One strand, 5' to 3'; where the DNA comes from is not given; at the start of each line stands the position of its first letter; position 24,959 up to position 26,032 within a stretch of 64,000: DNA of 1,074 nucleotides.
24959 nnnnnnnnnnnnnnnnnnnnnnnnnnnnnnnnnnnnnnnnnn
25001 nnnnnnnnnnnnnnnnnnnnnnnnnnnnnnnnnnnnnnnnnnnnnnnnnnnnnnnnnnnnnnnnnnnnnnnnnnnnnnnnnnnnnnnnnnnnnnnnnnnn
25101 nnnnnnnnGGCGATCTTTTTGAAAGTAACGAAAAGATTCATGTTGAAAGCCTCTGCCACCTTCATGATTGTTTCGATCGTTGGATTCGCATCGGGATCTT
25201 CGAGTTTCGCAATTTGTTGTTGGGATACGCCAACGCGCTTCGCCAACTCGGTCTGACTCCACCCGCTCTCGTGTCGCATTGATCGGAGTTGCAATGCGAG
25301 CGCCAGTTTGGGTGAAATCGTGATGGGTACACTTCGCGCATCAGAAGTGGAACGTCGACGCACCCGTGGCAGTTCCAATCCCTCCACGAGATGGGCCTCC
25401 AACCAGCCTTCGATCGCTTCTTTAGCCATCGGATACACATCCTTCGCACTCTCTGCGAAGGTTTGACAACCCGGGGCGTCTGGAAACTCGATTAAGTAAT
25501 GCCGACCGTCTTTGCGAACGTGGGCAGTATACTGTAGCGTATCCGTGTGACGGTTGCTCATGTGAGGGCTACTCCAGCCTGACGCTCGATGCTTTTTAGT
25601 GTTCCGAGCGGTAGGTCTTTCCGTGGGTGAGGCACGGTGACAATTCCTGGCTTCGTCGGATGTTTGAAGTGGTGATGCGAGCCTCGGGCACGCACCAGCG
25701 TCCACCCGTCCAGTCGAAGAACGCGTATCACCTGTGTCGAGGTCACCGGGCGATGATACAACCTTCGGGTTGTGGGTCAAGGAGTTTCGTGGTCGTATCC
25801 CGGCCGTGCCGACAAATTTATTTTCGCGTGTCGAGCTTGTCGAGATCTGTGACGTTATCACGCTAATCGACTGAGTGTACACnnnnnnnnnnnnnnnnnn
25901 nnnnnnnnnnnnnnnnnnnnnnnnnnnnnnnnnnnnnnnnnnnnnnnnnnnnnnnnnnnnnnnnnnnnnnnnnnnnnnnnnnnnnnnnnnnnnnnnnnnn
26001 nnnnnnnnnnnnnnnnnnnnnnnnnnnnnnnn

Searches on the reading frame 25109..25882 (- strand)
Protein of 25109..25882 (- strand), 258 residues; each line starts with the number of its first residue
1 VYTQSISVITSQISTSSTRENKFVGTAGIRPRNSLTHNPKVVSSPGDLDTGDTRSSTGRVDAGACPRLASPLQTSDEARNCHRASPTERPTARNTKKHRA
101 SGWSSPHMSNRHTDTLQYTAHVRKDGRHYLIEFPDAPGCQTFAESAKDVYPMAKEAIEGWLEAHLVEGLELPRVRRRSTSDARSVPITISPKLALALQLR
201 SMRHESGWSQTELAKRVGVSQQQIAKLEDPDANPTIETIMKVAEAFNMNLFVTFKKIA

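Call 62: search_protein_families(library=pfam, proteins=[window:25109-25882:-], max_evalue=0.001)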
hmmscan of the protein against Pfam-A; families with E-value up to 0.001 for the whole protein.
window:25109-25882:- (258 aa): 6 families
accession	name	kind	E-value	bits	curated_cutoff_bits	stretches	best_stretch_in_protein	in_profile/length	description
PF01381.28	HTH_3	-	1.9e-12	47.5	23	1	199-249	1-51/55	Helix-turn-helix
PF13560.12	HTH_31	-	4.4e-10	40.1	27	1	194-246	1-54/64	Helix-turn-helix domain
PF12844.13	HTH_19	-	2.1e-08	34.4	30.2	1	199-249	4-54/64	Helix-turn-helix domain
PF13443.12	HTH_26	-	9.1e-08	32.7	22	1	199-249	2-53/63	Cro/C1-type HTH DNA-binding domain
PF15919.11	HicB_lk_antitox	-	1.7e-07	31.8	27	1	123-174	6-58/123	HicB_like antitoxin of bacterial toxin-antitoxin system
PF21716.3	dnstrm_HI1420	-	0.00083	19.6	27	0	211-251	47-87/90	Probable addiction module antidote protein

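Call 64: search_protein_families(library=ncbifam, proteins=[window:25109-25882:-], max_evalue=0.001)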
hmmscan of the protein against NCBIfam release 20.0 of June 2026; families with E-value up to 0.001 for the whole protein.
window:25109-25882:- (258 aa): 11 families
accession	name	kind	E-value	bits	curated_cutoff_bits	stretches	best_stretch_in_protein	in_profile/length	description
TIGR03070.1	couple_hipB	subfamily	2.8e-13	49.6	71.65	1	194-250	2-58/58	type II toxin-antitoxin system Y4mF family antitoxin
NF041951.1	phage_RstR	subfamily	7.6e-11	42.2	80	1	195-249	3-57/108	RstR family transcriptional repressor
NF007271.0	PRK09726.1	equivalog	3.4e-09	36.6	79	1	193-250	11-68/88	type II toxin-antitoxin system antitoxin HipB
NF003162.0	PRK04140.1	equivalog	3.2e-08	33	263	1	198-251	130-183/317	transcriptional regulator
TIGR00270.2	TIGR00270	equivalog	2.5e-07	30.6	110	1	198-253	79-134/159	multiprotein bridging factor aMBF1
NF006015.0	PRK08154.1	subfamily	6.9e-07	28.7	204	1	194-250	30-86/314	anaerobic benzoate catabolism transcriptional regulator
TIGR02612.1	mob_myst_A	hypoth_equivalog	3.7e-06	26.9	122.6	1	199-251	30-84/150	mobile mystery protein A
NF052239.1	antitox_spr1629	equivalog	8.9e-06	25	335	1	198-249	6-57/377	spr1629 family repressor/antitoxin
TIGR02684.1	dnstrm_HI1420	hypoth_equivalog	3.9e-05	23.8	53.7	1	211-252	47-88/89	addiction module antidote protein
NF007408.0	PRK09943.1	equivalog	0.00019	21.1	211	1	193-254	6-67/185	HTH-type transcriptional regulator PuuR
NF010465.0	PRK13890.1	equivalog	0.00086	19.4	96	0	202-250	13-61/121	conjugal transfer protein TrbA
